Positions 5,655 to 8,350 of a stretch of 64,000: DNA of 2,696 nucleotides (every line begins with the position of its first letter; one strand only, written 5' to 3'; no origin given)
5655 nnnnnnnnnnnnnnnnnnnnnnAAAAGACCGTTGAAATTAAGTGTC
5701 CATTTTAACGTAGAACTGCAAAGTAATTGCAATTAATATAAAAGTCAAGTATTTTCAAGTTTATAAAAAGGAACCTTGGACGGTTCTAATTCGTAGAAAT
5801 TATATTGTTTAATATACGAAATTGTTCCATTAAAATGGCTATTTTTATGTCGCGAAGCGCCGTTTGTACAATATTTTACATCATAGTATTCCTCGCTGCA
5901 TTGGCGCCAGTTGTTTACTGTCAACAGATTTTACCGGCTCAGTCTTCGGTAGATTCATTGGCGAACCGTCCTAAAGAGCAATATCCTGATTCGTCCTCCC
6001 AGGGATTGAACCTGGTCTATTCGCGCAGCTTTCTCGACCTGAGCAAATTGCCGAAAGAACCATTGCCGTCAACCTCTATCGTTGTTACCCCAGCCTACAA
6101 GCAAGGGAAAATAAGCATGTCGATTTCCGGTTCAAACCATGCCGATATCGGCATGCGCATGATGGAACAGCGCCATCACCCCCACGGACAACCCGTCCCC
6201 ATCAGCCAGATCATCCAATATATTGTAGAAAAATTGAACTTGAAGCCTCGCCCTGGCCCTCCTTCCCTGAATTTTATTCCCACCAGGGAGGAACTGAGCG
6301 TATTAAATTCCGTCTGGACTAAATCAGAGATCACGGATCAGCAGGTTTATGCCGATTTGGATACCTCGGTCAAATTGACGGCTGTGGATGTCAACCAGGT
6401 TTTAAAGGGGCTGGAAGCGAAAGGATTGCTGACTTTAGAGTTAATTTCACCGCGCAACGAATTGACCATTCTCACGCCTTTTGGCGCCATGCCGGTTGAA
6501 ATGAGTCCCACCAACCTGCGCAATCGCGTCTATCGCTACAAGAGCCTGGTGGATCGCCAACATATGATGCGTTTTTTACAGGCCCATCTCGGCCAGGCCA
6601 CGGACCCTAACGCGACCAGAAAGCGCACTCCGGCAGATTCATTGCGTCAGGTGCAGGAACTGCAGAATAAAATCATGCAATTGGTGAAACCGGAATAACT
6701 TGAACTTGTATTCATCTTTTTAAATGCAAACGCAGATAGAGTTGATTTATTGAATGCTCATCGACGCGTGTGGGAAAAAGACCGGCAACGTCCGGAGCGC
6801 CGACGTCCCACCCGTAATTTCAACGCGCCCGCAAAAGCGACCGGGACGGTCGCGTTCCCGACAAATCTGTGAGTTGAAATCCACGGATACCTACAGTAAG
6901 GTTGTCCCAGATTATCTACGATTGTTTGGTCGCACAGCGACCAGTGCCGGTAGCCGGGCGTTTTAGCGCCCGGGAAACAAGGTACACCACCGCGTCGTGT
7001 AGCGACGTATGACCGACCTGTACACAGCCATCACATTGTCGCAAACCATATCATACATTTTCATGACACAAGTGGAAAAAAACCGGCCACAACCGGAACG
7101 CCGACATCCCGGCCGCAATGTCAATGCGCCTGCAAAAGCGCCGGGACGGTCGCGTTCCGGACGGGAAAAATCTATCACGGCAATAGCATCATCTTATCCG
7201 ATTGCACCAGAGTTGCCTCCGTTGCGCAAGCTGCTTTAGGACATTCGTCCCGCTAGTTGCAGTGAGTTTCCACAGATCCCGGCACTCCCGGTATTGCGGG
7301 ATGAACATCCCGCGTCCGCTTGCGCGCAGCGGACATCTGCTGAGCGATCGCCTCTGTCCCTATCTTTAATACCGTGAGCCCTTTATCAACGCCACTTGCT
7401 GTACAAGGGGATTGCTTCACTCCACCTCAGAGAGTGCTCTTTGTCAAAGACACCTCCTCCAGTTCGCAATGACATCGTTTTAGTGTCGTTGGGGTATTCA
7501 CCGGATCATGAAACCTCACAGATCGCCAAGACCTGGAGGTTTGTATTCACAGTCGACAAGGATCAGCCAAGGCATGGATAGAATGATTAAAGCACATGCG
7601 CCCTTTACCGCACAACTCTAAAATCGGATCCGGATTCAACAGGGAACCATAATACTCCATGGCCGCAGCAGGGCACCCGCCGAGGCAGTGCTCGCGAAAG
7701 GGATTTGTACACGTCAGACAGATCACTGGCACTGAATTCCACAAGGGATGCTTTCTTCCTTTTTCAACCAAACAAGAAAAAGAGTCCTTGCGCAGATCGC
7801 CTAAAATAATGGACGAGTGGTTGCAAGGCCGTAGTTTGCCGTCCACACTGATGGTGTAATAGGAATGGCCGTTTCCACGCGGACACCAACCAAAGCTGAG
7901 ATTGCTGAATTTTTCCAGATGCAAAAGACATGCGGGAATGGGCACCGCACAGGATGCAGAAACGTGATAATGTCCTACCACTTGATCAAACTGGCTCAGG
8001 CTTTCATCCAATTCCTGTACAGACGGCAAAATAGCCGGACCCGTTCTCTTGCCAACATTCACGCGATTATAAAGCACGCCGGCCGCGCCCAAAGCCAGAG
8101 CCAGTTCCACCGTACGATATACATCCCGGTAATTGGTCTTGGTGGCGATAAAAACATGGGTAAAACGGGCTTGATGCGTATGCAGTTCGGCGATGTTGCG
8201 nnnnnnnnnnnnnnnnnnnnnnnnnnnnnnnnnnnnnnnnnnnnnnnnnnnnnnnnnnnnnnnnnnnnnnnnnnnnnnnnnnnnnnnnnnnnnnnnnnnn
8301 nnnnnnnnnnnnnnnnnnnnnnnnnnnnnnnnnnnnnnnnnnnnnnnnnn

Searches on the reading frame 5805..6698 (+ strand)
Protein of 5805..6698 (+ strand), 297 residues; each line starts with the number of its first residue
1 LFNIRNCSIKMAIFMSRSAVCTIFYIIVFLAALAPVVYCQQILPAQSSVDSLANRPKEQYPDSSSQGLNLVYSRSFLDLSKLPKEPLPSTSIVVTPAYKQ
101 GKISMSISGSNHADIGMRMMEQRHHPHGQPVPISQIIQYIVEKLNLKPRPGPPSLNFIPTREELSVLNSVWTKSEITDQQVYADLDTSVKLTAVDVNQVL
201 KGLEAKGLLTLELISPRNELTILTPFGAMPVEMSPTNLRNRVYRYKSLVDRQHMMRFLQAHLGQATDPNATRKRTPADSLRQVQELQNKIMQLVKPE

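Call 10: search_protein_families(library=pfam, proteins=[window:5805-6698:+])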
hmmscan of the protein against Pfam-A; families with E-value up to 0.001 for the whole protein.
window:5805-6698:+ (297 aa): 1 family
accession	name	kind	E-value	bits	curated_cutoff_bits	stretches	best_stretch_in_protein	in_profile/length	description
PF03965.22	Penicillinase_R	-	0.00018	22.3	22.6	0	160-210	2-52/115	Penicillinase repressor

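Call 33: list_cluster_members(proteins=[P0001, window:5805-6698:+])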
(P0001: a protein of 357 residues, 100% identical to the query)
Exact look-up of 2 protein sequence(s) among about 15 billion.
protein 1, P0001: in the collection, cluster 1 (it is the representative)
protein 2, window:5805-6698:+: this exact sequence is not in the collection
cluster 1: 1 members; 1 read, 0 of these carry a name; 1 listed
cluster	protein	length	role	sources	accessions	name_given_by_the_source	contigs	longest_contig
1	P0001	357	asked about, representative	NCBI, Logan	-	-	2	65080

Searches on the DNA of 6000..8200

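Call 4: search_rna_families(source=window, start=6000, end=8200, threshold=evalue, max_evalue=10, show_alignments=3)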
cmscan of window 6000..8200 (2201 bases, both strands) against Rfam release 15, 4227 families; matches with E-value up to 10: 4.
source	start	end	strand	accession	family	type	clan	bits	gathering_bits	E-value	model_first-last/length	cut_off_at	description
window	6822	6867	-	RF00649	mir-128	Gene; miRNA;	-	17.5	49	0.92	1-83/83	no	mir-128 microRNA precursor family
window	7158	7200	-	RF01172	sn2343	Gene; snRNA; snoRNA; CD-box;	-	14.9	60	7.6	1-78/78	no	Small nucleolar RNA sn2343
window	6943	6973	-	RF01687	Acido-Lenti-1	Gene; sRNA;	-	14.6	37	3.8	1-46/46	no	Acido-Lenti-1 RNA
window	6556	6664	-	RF00294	snoTBR17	Gene; snRNA; snoRNA; CD-box;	-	14.1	40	3.6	1-119/119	no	Small nucleolar RNA TBR17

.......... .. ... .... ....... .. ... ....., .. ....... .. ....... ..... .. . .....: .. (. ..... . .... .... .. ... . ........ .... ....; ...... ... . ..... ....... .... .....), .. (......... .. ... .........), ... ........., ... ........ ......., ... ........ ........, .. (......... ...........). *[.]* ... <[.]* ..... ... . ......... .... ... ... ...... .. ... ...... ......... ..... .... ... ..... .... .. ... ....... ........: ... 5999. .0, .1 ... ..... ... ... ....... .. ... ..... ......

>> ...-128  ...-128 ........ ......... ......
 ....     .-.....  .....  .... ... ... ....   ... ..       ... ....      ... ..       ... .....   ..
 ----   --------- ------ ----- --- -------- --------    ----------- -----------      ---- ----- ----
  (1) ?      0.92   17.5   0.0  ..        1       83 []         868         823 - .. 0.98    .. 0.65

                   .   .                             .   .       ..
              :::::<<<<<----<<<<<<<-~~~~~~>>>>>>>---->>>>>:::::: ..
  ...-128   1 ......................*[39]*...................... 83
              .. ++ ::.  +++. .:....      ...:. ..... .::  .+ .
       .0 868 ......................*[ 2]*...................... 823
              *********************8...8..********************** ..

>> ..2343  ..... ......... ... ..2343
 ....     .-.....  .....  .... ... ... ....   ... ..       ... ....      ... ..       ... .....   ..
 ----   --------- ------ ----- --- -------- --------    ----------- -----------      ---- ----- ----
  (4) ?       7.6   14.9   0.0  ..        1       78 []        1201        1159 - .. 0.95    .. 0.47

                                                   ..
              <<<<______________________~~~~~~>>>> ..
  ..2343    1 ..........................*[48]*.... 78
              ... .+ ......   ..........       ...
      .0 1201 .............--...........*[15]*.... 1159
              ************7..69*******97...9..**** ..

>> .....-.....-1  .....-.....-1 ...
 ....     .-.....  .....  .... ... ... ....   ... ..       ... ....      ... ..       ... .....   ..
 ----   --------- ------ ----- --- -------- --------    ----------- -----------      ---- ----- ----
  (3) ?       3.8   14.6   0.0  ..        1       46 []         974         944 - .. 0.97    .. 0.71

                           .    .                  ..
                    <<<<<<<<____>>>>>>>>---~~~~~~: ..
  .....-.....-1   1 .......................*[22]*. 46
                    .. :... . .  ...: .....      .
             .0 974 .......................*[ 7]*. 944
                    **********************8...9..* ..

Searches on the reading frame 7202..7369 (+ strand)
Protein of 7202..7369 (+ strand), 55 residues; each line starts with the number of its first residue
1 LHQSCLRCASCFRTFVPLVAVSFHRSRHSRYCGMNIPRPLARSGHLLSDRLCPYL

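Call 73: search_protein_families(library=pfam, proteins=[window:7202-7369:+], max_evalue=0.1)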
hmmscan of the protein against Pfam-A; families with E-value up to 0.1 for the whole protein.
window:7202-7369:+ (55 aa): 1 family
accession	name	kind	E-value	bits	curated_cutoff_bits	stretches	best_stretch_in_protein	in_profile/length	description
PF00412.28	LIM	-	0.013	16.2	22.9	1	2-32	23-50/58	LIM domain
